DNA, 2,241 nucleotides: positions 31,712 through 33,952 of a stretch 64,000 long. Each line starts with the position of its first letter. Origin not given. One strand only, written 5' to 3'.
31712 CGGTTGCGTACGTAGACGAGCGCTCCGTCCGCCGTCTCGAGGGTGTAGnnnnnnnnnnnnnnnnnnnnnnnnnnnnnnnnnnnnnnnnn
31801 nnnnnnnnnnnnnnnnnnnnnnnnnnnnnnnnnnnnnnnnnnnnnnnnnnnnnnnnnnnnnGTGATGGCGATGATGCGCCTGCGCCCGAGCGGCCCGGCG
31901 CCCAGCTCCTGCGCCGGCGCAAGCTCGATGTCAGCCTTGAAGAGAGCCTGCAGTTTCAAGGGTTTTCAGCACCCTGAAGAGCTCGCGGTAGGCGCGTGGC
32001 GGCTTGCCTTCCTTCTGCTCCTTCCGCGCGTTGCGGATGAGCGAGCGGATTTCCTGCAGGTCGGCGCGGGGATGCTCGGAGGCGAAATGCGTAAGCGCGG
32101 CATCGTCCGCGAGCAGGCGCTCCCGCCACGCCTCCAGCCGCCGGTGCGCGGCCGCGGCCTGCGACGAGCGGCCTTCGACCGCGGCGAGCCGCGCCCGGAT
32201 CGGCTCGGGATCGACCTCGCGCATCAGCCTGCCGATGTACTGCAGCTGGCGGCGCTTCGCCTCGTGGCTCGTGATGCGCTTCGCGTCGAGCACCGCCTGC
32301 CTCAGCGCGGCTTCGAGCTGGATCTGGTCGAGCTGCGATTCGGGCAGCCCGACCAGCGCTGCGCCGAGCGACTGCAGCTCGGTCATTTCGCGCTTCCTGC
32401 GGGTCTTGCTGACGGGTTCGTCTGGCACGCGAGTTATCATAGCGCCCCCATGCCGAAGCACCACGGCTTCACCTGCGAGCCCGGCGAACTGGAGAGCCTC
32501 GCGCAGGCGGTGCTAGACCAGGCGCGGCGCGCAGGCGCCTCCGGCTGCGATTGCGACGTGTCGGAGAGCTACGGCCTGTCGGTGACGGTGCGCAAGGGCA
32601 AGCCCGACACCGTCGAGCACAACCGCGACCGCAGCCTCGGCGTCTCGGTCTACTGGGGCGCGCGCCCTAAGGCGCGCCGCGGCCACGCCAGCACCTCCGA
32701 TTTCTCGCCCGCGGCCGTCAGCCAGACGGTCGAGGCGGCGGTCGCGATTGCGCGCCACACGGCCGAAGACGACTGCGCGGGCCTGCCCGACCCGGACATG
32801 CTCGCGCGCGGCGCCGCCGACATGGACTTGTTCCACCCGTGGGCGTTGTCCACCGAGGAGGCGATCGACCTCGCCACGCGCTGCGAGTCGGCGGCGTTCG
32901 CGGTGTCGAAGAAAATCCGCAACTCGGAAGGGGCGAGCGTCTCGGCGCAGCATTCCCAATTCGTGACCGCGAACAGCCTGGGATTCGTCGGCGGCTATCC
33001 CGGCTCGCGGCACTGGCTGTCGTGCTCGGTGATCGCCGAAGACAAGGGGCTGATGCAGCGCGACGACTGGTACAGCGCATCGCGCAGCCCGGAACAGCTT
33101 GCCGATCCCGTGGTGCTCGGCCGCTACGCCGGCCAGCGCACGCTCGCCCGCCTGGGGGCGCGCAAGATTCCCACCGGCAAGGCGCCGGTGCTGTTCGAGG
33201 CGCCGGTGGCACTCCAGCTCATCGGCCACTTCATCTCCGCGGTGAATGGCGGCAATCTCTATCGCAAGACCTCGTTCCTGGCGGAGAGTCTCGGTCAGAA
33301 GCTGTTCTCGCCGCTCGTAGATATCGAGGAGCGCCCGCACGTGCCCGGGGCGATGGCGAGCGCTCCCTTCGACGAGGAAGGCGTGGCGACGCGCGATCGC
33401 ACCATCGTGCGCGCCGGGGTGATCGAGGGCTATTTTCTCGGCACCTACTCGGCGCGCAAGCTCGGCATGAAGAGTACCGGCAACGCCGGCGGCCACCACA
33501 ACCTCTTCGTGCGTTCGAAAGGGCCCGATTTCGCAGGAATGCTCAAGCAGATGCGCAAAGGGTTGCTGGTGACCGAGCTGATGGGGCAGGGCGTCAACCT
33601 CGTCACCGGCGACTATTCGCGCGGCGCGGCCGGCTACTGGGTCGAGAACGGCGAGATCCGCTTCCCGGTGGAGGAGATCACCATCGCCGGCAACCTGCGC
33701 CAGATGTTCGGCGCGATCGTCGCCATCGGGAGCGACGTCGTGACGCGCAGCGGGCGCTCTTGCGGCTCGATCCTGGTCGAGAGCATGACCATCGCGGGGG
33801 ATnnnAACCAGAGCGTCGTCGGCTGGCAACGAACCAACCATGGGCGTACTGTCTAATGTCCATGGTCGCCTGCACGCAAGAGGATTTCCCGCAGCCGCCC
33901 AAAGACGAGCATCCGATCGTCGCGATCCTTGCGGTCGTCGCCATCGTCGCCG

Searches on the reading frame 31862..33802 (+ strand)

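Call 67: search_protein_families(library=pfam, proteins=[window:31862-33802:+], max_evalue=0.00001)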
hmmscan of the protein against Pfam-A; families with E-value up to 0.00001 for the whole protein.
window:31862-33802:+ (647 aa): 3 families
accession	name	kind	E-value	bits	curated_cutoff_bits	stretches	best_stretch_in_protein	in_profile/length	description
PF19289.4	PmbA_TldD_3rd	-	2.3e-70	236.7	22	1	438-646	1-220/220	PmbA/TldA metallopeptidase C-terminal domain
PF19290.4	PmbA_TldD_2nd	-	7.9e-18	65.3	20.9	1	325-431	2-109/109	PmbA/TldA metallopeptidase central domain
PF01523.21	PmbA_TldD_1st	-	1.1e-08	35.5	20.9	1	230-297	2-65/65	PmbA/TldA metallopeptidase domain 1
